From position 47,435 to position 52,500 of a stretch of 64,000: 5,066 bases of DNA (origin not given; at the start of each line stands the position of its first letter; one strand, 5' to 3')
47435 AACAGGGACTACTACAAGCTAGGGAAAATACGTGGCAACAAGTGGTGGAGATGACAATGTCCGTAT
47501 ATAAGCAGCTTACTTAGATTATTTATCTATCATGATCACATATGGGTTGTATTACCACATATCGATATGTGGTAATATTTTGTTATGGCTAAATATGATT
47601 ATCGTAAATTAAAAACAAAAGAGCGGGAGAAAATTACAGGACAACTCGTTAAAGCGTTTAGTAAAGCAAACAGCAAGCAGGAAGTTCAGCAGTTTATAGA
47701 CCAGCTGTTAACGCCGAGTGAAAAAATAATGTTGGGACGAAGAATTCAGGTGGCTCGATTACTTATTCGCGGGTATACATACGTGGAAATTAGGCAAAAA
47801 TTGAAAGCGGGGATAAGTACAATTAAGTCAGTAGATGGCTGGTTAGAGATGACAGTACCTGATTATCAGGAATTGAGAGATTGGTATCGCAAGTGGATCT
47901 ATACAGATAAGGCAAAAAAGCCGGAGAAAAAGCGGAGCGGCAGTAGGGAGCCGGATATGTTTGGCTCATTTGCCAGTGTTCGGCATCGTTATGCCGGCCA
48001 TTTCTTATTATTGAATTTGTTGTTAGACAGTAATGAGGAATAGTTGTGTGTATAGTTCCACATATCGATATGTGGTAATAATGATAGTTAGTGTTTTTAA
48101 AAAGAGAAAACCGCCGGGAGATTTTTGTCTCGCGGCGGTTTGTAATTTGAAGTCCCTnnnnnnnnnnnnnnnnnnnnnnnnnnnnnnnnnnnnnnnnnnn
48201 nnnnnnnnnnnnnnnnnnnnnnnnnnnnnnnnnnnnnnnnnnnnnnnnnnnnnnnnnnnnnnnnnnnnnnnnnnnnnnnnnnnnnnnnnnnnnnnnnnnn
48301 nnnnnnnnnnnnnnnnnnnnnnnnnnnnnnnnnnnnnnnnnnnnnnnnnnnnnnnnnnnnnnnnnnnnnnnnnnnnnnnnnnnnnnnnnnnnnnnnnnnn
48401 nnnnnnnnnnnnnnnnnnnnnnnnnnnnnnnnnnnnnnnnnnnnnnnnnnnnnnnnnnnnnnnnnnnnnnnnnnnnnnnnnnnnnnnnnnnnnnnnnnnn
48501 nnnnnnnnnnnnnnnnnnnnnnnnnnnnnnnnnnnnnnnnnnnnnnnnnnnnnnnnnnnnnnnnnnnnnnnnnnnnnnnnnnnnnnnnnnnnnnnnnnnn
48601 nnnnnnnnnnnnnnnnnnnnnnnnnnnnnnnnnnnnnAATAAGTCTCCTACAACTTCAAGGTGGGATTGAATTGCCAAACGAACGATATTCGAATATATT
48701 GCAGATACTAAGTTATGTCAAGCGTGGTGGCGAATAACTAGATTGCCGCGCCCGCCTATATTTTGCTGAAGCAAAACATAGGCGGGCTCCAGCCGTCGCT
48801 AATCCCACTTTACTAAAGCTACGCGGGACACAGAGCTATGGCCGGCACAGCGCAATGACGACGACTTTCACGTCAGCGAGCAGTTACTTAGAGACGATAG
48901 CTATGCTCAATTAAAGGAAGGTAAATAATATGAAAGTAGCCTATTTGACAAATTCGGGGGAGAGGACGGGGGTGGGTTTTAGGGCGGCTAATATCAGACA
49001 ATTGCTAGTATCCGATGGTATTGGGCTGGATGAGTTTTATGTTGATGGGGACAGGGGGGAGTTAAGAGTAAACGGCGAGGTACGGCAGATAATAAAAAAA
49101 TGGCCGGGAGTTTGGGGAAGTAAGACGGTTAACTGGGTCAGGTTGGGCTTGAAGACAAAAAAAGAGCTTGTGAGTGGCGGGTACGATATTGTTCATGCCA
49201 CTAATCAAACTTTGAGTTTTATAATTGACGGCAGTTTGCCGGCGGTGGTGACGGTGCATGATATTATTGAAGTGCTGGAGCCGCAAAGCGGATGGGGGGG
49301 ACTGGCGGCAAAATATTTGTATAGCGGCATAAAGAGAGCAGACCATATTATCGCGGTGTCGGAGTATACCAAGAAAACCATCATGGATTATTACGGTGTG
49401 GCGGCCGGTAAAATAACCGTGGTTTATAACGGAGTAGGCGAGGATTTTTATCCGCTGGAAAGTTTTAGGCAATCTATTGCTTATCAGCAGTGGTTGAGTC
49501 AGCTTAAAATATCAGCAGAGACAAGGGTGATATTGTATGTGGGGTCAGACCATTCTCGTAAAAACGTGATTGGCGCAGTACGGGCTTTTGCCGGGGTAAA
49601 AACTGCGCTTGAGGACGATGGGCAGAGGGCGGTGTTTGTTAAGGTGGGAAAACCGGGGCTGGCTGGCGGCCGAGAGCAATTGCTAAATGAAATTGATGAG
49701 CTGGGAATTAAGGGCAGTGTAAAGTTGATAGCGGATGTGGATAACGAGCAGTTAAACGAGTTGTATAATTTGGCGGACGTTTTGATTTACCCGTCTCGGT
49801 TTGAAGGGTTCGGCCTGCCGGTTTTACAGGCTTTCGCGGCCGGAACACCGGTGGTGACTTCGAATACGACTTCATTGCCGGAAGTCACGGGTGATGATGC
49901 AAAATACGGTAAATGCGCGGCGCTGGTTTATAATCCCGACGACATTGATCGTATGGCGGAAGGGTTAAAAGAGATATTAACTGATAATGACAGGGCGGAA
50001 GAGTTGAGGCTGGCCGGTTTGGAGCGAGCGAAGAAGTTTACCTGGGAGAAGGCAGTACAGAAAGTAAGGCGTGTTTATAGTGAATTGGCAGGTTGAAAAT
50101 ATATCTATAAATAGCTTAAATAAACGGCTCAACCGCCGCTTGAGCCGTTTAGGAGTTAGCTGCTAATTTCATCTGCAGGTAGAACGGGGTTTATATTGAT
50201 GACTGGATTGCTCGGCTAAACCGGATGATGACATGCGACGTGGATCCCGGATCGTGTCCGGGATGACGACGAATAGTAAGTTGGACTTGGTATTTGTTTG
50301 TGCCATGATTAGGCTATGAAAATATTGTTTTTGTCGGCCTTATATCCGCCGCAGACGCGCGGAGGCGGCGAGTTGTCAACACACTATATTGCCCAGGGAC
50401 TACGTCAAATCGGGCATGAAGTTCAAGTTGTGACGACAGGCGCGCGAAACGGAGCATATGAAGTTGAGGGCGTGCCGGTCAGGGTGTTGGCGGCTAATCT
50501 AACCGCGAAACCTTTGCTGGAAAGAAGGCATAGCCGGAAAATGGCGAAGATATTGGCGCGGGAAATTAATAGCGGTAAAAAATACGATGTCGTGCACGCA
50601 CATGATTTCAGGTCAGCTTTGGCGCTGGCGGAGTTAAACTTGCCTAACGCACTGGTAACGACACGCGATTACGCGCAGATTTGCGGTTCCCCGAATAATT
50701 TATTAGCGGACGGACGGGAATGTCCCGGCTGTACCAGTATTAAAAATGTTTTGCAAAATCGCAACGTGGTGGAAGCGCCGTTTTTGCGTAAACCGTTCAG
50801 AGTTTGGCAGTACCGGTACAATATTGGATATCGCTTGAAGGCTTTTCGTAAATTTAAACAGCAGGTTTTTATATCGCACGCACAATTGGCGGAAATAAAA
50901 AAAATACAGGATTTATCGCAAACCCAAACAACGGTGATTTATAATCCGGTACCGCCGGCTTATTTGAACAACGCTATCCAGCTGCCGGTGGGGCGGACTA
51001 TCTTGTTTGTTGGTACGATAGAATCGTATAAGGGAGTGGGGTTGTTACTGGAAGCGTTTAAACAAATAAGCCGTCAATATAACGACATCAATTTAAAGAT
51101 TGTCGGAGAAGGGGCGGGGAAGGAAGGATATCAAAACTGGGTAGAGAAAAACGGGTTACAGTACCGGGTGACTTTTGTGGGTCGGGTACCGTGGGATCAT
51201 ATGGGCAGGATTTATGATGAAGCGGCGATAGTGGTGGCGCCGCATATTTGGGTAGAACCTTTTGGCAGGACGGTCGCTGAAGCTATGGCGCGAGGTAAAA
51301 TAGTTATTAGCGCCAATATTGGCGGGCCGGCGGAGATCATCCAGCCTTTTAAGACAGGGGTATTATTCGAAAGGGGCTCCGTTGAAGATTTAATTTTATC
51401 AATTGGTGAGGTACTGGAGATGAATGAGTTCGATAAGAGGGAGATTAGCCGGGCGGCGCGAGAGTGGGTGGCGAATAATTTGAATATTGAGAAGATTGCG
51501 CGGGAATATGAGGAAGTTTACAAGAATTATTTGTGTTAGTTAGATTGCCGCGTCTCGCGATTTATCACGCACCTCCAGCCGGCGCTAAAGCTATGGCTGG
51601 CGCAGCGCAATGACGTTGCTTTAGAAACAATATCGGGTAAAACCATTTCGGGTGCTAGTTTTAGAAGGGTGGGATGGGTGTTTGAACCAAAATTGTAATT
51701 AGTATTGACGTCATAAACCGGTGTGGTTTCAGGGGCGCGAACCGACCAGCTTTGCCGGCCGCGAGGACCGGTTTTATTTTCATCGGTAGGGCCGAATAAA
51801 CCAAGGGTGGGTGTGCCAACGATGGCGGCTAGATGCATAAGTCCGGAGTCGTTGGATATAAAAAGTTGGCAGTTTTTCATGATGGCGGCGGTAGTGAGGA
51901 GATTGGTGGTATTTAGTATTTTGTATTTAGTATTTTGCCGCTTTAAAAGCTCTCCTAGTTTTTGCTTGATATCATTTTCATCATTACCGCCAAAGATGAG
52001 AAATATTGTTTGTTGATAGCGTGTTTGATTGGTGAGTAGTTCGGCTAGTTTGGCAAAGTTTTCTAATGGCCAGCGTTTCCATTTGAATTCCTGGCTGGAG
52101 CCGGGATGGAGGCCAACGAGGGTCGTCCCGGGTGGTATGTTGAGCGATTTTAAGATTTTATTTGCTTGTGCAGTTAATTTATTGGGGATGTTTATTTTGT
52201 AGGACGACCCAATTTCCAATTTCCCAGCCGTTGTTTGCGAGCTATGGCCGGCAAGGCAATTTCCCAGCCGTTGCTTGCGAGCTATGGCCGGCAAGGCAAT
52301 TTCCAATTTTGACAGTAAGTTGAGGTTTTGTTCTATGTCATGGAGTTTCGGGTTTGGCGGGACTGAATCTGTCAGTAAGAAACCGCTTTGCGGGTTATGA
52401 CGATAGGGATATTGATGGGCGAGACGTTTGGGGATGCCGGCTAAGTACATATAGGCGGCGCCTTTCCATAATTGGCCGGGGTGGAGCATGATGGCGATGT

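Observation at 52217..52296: A 40-bp tandem duplication inside the heptosyltransferase-like gene is translated in two different frames.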

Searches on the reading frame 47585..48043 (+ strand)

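Call 51: search_protein_families(library=pfam, proteins=[window:47585-48043:+], max_evalue=0.001)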
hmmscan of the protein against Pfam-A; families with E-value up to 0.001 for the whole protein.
window:47585-48043:+ (152 aa): 1 family
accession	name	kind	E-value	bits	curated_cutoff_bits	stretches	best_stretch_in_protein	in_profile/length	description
PF01371.25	Trp_repressor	-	1.2e-14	54.5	27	1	20-96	5-82/88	Trp repressor protein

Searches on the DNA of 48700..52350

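Call 49: search_rna_families(source=window, start=48700, end=52350, threshold=evalue, max_evalue=10)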
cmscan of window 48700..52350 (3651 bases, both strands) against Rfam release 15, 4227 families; matches with E-value up to 10: 5.
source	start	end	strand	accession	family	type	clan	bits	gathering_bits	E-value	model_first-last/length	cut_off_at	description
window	52219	52296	+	RF04011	mir-8515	Gene; miRNA;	-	25.5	100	0.11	1-92/92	no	mir-8515 microRNA precursor family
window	50935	50959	-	RF01107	SBRMV1_UPD-PKf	Cis-reg;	-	22.4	39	0.51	1-27/27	no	Pseudoknot of upstream pseudoknot domain (UPD) of the 3'UTR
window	51375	51421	+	RF00160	snoZ159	Gene; snRNA; snoRNA; CD-box;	CL00065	20.6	39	2.2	1-86/86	no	Small nucleolar RNA Z159/U59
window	50258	50337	+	RF00288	snoZ30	Gene; snRNA; snoRNA; CD-box;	-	17.1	50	9.2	1-97/97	no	Z30 small nucleolar RNA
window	50012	50091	+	RF02207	WT1-AS_5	Gene; lncRNA;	-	16.1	80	1.5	1-79/79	no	WT1 antisense RNA conserved region 5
